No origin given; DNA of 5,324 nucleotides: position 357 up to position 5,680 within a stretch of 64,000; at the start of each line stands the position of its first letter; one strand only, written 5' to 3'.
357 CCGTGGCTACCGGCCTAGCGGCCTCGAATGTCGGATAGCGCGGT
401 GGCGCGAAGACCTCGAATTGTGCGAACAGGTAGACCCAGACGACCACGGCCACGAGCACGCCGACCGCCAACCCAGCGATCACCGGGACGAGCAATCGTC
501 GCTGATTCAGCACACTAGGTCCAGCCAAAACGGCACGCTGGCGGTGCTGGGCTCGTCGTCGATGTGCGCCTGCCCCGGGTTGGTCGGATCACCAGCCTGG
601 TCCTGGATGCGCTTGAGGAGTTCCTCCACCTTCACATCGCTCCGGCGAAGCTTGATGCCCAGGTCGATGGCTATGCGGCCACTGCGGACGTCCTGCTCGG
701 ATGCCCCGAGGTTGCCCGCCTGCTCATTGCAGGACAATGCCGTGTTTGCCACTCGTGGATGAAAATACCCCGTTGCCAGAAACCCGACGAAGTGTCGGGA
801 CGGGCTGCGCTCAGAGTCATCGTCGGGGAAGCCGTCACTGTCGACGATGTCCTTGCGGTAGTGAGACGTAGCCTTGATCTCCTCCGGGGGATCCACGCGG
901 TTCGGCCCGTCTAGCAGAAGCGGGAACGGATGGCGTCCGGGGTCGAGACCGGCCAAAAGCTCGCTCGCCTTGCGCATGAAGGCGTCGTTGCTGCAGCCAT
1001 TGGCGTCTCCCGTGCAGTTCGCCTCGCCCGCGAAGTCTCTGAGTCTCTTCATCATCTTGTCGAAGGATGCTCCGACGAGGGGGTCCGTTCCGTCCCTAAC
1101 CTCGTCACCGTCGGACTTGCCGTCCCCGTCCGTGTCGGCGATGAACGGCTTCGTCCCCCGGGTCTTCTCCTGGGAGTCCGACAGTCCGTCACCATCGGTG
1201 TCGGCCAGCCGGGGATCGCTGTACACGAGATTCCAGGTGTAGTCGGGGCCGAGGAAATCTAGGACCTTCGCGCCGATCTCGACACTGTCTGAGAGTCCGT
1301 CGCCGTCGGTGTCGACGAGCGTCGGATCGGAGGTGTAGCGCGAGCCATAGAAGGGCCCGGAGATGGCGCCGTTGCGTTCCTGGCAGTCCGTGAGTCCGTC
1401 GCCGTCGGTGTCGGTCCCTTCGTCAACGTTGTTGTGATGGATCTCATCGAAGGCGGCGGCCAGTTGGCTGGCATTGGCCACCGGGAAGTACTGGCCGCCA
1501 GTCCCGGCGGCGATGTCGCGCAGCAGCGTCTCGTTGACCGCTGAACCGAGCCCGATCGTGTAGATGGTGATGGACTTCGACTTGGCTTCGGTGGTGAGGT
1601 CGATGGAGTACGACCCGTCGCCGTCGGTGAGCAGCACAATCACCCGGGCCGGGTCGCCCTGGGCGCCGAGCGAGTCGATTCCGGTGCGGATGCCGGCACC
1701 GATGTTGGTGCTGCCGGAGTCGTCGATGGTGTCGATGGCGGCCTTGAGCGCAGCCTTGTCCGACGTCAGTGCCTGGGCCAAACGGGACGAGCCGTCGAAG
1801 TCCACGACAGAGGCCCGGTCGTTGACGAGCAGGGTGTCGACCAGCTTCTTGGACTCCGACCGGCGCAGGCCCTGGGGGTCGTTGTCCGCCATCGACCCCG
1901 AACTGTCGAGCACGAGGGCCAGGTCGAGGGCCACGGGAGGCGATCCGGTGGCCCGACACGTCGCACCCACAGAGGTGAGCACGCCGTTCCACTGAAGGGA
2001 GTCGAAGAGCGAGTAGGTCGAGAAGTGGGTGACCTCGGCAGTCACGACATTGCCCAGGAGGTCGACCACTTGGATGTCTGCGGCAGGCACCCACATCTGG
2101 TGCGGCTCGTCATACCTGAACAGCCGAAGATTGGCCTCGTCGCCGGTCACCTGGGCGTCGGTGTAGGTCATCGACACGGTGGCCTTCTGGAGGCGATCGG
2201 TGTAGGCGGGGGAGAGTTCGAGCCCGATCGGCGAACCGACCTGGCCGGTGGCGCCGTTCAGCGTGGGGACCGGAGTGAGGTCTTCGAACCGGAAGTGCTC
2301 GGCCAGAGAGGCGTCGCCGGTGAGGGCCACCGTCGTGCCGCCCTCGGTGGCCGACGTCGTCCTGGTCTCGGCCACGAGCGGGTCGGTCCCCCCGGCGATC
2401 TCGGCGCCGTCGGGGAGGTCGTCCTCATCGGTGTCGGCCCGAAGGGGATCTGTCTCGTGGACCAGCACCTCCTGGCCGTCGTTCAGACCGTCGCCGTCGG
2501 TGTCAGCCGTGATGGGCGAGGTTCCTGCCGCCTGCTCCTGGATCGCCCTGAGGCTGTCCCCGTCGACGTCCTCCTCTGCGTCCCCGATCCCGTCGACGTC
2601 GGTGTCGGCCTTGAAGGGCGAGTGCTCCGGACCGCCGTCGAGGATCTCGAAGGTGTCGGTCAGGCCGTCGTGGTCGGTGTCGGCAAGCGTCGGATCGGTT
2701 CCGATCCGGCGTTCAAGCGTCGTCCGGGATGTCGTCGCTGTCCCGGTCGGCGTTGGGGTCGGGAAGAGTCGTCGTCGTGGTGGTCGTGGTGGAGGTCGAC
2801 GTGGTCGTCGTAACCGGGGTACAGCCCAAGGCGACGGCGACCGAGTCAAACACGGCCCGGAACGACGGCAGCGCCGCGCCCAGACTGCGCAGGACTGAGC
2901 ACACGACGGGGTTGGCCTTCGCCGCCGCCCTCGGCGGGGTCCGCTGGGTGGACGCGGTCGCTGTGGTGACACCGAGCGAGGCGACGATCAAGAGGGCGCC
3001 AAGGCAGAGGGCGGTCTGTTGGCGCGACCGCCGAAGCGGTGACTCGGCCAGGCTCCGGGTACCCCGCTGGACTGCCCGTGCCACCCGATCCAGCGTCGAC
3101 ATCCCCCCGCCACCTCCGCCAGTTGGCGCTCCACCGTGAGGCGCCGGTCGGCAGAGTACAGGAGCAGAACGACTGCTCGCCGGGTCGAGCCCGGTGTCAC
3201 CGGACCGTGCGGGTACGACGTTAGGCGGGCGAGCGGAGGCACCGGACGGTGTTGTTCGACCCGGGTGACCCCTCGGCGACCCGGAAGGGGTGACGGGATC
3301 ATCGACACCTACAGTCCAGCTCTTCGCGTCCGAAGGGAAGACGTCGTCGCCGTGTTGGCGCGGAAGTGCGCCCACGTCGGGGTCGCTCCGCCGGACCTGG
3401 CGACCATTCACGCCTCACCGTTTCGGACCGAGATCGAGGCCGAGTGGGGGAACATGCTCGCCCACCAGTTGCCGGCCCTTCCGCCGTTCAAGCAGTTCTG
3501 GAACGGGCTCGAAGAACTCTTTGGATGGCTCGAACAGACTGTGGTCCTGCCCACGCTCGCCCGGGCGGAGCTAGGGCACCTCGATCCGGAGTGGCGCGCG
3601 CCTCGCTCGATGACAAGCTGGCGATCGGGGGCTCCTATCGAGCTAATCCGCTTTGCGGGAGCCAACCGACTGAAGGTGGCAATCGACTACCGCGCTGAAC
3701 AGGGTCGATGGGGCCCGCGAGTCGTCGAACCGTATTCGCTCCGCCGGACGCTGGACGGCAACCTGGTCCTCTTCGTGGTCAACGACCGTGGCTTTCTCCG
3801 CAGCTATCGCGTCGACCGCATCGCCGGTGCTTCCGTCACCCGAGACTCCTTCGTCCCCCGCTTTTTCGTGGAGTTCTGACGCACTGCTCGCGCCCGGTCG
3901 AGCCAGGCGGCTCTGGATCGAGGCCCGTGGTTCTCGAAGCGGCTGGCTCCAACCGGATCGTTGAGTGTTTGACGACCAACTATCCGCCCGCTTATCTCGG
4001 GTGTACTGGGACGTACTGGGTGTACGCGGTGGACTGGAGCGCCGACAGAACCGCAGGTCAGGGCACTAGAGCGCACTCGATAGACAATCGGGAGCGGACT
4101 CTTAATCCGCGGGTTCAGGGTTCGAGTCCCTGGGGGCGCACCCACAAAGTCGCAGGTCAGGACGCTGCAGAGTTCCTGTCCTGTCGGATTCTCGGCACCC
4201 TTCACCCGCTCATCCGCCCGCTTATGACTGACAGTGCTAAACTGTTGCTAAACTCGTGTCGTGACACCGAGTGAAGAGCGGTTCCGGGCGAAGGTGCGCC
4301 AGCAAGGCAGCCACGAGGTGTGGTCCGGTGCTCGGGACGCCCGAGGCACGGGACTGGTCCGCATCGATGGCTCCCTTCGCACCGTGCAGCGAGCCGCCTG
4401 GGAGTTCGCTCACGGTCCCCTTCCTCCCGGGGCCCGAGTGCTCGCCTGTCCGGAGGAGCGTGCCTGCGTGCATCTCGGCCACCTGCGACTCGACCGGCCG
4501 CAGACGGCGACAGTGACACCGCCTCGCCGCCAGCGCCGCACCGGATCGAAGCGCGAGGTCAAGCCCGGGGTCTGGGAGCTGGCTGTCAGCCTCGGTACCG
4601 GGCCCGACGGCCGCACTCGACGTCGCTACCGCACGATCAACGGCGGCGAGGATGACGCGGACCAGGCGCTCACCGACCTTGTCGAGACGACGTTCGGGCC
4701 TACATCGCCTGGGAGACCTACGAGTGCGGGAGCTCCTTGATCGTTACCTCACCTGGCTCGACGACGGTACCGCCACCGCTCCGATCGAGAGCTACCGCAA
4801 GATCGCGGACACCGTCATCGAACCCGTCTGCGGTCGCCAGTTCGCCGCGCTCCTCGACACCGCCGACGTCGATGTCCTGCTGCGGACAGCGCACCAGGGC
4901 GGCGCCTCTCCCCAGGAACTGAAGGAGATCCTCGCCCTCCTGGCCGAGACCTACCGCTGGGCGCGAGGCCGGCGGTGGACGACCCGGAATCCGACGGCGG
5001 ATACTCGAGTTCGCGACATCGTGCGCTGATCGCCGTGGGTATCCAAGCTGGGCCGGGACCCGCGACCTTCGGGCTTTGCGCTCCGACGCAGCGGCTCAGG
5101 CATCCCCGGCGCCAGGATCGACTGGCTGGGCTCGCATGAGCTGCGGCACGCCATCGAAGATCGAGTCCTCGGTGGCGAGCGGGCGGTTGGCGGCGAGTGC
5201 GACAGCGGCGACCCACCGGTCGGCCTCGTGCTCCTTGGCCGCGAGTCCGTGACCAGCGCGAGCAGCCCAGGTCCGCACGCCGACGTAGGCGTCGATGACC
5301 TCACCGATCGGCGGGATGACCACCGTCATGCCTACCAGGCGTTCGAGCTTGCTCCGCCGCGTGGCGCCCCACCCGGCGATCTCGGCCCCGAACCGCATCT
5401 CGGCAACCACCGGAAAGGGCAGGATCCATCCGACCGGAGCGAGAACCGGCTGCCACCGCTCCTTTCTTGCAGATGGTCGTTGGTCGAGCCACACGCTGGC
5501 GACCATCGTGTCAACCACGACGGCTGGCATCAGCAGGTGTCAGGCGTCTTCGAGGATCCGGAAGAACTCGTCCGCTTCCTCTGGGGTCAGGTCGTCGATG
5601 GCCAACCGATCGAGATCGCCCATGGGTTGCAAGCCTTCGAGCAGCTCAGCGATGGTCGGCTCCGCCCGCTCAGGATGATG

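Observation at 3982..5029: tRNA-like 3' fragment bracketed by 14-bp direct repeats next to HNH and disrupted tyrosine integrase: relic integrative element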

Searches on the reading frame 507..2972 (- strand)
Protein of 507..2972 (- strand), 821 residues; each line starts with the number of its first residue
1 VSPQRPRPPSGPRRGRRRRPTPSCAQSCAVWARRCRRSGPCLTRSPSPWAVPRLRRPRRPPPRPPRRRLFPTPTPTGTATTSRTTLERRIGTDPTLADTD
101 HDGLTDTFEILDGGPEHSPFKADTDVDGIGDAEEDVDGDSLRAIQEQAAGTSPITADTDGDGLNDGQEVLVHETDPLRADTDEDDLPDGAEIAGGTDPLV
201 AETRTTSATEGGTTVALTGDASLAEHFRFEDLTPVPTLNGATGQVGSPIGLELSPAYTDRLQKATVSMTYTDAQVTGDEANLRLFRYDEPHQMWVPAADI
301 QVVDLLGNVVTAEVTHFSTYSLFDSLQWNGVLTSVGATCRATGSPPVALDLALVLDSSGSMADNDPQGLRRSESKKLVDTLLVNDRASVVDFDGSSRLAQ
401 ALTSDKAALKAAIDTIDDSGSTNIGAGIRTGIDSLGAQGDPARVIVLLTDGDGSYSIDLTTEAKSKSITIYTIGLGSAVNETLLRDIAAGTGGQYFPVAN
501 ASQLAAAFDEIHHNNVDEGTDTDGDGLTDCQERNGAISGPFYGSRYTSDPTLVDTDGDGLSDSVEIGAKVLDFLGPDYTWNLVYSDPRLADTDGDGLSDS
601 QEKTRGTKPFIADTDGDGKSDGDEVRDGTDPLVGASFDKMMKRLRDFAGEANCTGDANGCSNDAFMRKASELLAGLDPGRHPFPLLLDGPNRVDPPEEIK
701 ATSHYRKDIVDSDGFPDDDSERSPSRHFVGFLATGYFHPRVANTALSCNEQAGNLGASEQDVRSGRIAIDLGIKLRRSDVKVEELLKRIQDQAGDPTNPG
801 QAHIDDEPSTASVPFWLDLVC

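Call 10: search_protein_families(library=pfam, proteins=[window:507-2972:-], max_evalue=0.01)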
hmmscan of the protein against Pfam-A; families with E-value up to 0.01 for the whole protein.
window:507-2972:- (821 aa): 4 families
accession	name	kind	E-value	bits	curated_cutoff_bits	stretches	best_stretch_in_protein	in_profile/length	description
PF18884.5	TSP3_bac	-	3.9e-21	75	25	4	157-179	1-22/22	Bacterial TSP3 repeat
PF00092.34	VWA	-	1.3e-19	71.5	23.8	1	350-508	1-172/174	von Willebrand factor type A domain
PF13519.12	VWA_2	-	1.5e-13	51.7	27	1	352-451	2-106/107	von Willebrand factor type A domain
PF13768.12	VWA_3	-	9.5e-06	26.2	27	1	404-495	59-153/155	von Willebrand factor type A domain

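Call 78: search_protein_families(library=padloc, proteins=[window:507-2972:-], max_evalue=0.001)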
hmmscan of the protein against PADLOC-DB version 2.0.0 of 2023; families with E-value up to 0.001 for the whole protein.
window:507-2972:- (821 aa): 0 families

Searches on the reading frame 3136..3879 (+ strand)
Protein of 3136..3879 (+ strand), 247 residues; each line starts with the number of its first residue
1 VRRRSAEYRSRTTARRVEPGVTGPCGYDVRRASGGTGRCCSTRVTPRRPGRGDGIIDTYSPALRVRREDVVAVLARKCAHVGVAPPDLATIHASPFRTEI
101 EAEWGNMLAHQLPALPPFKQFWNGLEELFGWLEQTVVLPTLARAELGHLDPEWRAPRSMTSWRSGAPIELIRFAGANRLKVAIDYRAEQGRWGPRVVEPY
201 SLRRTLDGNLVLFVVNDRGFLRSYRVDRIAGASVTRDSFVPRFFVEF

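Call 10: search_protein_families(library=pfam, proteins=[window:3136-3879:+], max_evalue=0.01)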
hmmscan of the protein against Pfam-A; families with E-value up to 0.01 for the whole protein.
window:3136-3879:+ (247 aa): 1 family
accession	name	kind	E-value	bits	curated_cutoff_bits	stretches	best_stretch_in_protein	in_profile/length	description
PF13280.12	WYL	-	1.8e-06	28.3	21.8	1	170-232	5-68/70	WYL domain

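Call 77: search_protein_families(library=ncbifam, proteins=[window:3136-3879:+], max_evalue=0.01)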
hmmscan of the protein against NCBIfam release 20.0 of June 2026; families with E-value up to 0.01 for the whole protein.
window:3136-3879:+ (247 aa): 0 families

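Call 78: search_protein_families(library=padloc, proteins=[window:3136-3879:+], max_evalue=0.001)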
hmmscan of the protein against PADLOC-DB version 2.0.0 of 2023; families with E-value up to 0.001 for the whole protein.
window:3136-3879:+ (247 aa): 4 families
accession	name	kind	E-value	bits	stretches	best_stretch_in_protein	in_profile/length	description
PDLC02317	AbiEii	-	8.2e-48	161.3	1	63-246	208-386/396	AbiEii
PDLC01652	WYL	-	5.2e-07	28.1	1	170-242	22-83/162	"CAS-I,CAS-II,CAS-III,CAS-IV,CAS-V,CAS-VI; associated_signaling"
PDLC01457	WYL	-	4.1e-05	21.3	1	167-244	126-203/229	"CAS-I,CAS-II,CAS-III,CAS-IV,CAS-V,CAS-VI; associated_signaling"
PDLC02304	AbiEii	-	5.9e-05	21.1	1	65-129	193-255/260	AbiEii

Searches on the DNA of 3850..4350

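Call 4: search_rna_families(source=window, start=3850, end=4350, threshold=evalue, max_evalue=10, show_alignments=4)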
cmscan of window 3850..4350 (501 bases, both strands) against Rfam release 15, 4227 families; matches with E-value up to 10: 6.
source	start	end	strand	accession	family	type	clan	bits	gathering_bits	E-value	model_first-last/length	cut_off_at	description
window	4071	4140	+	RF00005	tRNA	Gene; tRNA;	CL00001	27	29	0.0016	1-71/71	no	tRNA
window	4116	4132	+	RF01684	mascRNA-menRNA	Gene;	-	16.4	42.5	1.4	33-49/56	no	MALAT1-associated small cytoplasmic RNA/MEN beta RNA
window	4071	4141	-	RF04354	Plastid-ycf2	Cis-reg;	-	16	65.7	1.9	1-75/75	no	Plastid-ycf2 5UTR RNA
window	3874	3896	-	RF01382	HIV-1_SL4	Cis-reg;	-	14.2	31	4.6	1-20/20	no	HIV-1 stem-loop 4 packaging signal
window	4117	4131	-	RF04351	Plastid-psbl-rps4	Cis-reg;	-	13.3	68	7.8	10-24/53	no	Plastid-psbl-rps4 3UTR RNA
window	4269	4289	+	RF01147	sR12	Gene; snRNA; snoRNA; CD-box;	-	11.1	38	9.9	1-52/52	no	Small nucleolar RNA sR12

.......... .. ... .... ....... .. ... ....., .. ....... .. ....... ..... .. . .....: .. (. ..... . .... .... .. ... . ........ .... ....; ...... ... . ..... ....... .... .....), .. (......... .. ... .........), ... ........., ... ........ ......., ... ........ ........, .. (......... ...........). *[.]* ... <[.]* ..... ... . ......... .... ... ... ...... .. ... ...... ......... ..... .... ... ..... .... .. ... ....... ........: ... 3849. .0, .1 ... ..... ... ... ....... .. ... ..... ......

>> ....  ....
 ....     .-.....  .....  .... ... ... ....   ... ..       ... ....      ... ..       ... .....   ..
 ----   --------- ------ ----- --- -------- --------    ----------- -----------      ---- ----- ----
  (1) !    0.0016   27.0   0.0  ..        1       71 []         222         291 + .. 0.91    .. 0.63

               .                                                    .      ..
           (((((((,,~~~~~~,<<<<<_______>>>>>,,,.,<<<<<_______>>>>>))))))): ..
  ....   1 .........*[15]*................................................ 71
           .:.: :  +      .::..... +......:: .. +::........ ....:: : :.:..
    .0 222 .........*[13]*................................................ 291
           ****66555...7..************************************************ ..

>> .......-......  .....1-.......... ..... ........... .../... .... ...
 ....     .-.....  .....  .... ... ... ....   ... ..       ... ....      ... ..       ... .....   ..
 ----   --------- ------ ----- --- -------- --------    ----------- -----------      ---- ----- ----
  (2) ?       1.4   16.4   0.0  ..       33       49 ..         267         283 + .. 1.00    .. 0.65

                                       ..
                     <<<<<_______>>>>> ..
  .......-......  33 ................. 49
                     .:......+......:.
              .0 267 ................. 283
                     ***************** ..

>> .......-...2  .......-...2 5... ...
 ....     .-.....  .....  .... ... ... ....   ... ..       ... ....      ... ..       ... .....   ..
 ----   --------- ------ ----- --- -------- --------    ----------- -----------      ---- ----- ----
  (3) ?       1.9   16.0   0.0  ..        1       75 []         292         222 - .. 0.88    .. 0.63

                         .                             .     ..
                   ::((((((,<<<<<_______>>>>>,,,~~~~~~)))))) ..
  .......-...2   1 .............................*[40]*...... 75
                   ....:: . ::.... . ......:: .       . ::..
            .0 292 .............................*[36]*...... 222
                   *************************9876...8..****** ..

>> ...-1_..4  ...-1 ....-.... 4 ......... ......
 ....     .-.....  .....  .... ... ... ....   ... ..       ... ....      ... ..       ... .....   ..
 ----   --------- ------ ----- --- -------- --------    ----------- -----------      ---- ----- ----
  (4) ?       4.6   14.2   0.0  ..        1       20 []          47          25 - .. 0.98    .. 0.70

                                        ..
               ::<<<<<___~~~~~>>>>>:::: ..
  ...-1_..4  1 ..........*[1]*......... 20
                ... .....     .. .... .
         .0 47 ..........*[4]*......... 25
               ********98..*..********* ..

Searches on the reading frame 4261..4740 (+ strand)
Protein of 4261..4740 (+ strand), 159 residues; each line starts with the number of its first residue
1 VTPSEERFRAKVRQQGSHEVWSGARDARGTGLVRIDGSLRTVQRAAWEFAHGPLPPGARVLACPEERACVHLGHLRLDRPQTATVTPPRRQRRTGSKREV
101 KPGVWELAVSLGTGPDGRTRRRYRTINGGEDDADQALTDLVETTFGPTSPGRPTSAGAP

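Call 10: search_protein_families(library=pfam, proteins=[window:4261-4740:+], max_evalue=0.01)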
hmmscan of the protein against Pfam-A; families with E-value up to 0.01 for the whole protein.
window:4261-4740:+ (159 aa): 1 family
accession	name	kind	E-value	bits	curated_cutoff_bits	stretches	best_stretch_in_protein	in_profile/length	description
PF13392.12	HNH_3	-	0.002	18.2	24.8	1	42-77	3-38/46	HNH endonuclease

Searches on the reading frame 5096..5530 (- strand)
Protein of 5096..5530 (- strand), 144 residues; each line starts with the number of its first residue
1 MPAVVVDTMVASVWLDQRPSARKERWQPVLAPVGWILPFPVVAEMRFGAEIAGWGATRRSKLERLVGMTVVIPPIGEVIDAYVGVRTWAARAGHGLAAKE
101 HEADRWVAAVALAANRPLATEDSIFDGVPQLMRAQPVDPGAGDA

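Call 10: search_protein_families(library=pfam, proteins=[window:5096-5530:-], max_evalue=0.01)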
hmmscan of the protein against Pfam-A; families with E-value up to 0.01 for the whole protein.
window:5096-5530:- (144 aa): 1 family
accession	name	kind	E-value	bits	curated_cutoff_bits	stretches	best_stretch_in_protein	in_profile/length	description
PF01850.27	PIN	-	4e-07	31.1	23.6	1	4-128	1-117/120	PIN domain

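Call 16: find_encoding_contigs(protein=window:5096-5530:-, flank=10000, max_places=6)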
Protein window:5096-5530:- (144 aa): 1 contig read that carries it; 1 place shown.
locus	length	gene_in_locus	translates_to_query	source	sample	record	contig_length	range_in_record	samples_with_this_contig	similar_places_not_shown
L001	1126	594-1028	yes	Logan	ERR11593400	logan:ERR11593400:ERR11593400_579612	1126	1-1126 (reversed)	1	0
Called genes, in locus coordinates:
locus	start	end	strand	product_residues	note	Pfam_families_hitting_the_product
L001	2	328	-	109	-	?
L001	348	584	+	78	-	-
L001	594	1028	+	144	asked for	PF01850:PIN (weak)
